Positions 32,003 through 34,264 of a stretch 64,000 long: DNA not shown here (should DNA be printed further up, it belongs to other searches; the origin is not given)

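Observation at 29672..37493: Six-gene, translationally coupled operon around a divergent AAA+ ATPase, with no recognisable pathway (best candidate for a new system)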

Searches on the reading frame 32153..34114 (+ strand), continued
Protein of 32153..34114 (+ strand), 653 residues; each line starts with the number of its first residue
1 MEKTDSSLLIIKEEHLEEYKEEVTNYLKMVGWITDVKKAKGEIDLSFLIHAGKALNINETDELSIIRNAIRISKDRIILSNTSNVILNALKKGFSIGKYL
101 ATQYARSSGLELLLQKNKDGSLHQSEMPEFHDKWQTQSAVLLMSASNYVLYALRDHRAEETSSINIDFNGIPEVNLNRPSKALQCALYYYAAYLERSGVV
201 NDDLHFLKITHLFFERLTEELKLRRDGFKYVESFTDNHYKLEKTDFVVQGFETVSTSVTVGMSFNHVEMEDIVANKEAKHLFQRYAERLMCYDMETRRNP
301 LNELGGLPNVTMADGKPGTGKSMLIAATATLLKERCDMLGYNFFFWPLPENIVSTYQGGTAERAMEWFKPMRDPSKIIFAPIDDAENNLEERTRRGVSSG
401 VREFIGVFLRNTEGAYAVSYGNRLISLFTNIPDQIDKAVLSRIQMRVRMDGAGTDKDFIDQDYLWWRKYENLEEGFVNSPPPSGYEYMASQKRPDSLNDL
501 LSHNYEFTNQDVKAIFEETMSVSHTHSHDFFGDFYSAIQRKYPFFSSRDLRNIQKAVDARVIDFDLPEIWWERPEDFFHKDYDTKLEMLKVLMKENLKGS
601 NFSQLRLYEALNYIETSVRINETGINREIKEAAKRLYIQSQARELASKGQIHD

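Call 63: search_solved_structures(query=A1, max_evalue=1)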
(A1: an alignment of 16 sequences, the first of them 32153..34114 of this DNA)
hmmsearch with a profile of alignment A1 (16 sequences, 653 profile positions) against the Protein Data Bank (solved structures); distinct sequences matched with E-value up to 1: 24.
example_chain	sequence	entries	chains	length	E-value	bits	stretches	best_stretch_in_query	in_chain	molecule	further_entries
6ef2_L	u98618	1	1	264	0.029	16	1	312-441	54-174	26S proteasome subunit RPT4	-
6ef1_L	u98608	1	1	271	0.03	15.9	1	312-441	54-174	26S proteasome subunit RPT4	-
6ef0_L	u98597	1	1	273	0.031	15.9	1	312-441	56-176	26S proteasome subunit RPT4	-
6fvt_L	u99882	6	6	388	0.062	14.9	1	312-441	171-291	26S proteasome subunit RPT4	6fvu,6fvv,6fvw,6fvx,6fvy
3jco_L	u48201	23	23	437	0.076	14.6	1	312-441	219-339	26S protease subunit RPT4 | 26S proteasome subunit RPT4 | RPT4 isoform 1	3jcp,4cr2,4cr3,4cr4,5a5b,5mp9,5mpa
35zw_G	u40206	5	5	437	0.085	14.4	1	312-441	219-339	26S proteasome subunit RPT4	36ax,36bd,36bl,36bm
5vhj_E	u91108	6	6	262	0.17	13.5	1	312-450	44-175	26S proteasome regulatory subunit 10B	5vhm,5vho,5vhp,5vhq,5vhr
5vhn_E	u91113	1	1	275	0.19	13.3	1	312-450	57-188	26S proteasome regulatory subunit 10B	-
2rko_A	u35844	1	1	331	0.29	12.7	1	313-449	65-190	Vacuolar protein sorting-associated protein 4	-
6bmf_A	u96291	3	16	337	0.3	12.6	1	313-449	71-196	Vacuolar protein sorting-associated protein 4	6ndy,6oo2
5ubv_A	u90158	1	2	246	0.3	12.6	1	298-439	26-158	ATPase domain of i-AAA protease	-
3eie_A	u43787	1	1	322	0.31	12.6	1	313-449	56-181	Vacuolar protein sorting-associated protein 4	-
5vft_E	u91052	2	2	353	0.33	12.5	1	312-450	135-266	26S proteasome regulatory subunit 10B | 26S protease regulatory subunit 10B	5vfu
3eih_A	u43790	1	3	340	0.35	12.4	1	313-449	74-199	Vacuolar protein sorting-associated protein 4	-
5vfp_E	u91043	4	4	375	0.37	12.3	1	312-450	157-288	26S proteasome regulatory subunit 10B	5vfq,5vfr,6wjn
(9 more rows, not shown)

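Call 64: search_protein_families(library=phrogs, proteins=[window:32153-34114:+], max_evalue=0.1)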
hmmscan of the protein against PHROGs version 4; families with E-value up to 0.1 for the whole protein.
window:32153-34114:+ (653 aa): 4 families
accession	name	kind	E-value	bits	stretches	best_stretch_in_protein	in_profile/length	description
phrog_3757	-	unknown function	0.00038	21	1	268-450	91-254/367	-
phrog_9172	-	unknown function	0.001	19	1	312-447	111-240/509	-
phrog_7485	-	unknown function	0.0033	17.4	0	311-333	230-252/430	-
phrog_170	-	other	0.012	16.1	1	309-380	91-162/323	PhoH-like phosphate starvation-inducible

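Call 65: search_protein_families(library=pfam, proteins=[L044:6145-7317:+, L044:15498-17480:-, L044:5018-6118:-, L044:17518-18171:+, L005:1103-2851:-, L044:18272-20755:+, L039:13692-14732:+, L039:14753-15403:+, L057:12018-12788:+, L057:12855-13478:+], max_evalue=0.001)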
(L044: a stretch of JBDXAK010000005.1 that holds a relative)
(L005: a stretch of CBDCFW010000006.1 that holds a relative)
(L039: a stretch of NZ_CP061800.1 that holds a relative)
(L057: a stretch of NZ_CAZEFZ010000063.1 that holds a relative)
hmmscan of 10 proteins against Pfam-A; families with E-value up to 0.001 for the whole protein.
L044:6145-7317:+ (390 aa): 5 families
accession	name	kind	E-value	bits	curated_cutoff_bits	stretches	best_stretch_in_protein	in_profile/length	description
PF00441.29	Acyl-CoA_dh_1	-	6.5e-50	169.6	22.4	1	241-388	3-150/150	Acyl-CoA dehydrogenase, C-terminal domain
PF02771.21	Acyl-CoA_dh_N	-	8.3e-38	129.7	22.9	1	16-128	1-113/113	Acyl-CoA dehydrogenase, N-terminal domain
PF02770.24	Acyl-CoA_dh_M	-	6.7e-28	97.1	33.3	1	132-227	1-97/97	Acyl-CoA dehydrogenase, middle domain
PF08028.16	Acyl-CoA_dh_2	-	4e-23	82.6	22.7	1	254-376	1-133/134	Acyl-CoA dehydrogenase, C-terminal domain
PF22924.1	ACOX_C_alpha1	-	1.3e-05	25.5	27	1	274-385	51-166/169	Acyl-CoA oxidase, C-alpha1 domain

L044:15498-17480:- (660 aa): 1 family
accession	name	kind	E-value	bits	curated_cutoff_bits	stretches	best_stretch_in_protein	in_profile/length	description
PF14121.12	Porin_10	-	2e-156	522.7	27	1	58-659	2-596/597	Putative porin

L044:5018-6118:- (366 aa): 1 family
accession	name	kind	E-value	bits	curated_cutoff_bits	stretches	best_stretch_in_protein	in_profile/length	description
PF03702.20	AnmK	-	7.9e-71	239.5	24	1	19-364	2-366/367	Anhydro-N-acetylmuramic acid kinase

L044:17518-18171:+ (217 aa): 1 family
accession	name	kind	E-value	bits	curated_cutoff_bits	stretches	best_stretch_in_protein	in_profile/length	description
PF01351.25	RNase_HII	-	4.8e-42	144.5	25.8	1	31-207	1-197/199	Ribonuclease HII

L005:1103-2851:- (582 aa): 5 families
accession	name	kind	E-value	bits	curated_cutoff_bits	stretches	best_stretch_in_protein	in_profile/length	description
PF00005.33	ABC_tran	-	5e-32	111.8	25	1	378-528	1-137/137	ABC transporter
PF00664.28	ABC_membrane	-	3.4e-06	27.4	28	1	43-285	5-242/274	ABC transporter transmembrane region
PF13555.12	AAA_29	-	2.7e-05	24.3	27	1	381-416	15-50/61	P-loop containing region of AAA domain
PF02463.25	SMC_N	-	2.8e-05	24.1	40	1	481-573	135-213/220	RecF/RecN/SMC N terminal domain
PF13304.12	AAA_21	-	8.4e-05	23.2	27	0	391-417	2-34/304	AAA domain, putative AbiEii toxin, Type IV TA system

L044:18272-20755:+ (827 aa): 1 family
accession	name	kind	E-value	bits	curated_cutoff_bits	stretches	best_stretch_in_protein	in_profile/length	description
PF13570.13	Beta-prop_ACSF4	-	0.00028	20.8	133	0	495-629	171-296/329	Beta-alanine-activating enzyme, beta-propeller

L039:13692-14732:+ (346 aa): 2 families
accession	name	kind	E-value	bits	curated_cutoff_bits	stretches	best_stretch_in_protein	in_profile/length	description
PF08281.18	Sigma70_r4_2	-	1.2e-06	28.5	25.7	1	258-286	9-37/54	Sigma-70, region 4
PF04545.22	Sigma70_r4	-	9.8e-06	25.4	24.1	1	259-286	4-31/50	Sigma-70, region 4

L039:14753-15403:+ (216 aa): 0 families

L057:12018-12788:+ (256 aa): 1 family
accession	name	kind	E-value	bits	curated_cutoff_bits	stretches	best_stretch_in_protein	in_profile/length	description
PF09234.15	DUF1963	-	4.2e-47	161.7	23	1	43-255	1-216/216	Domain of unknown function (DUF1963)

L057:12855-13478:+ (207 aa): 0 families
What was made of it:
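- The flanking genes are identified in call 65.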

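Call 66: find_related_loci(query=A1, collection=viral_contigs, flank=8000)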
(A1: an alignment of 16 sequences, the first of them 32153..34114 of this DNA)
Query A1 (653 aa) in viral_contigs; peptide patterns used: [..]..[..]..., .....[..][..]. (x = any residue, [..] = any of these).
199 stretches matched a pattern, but none encodes a relative of the query by tblastn (E <= 1e-3).
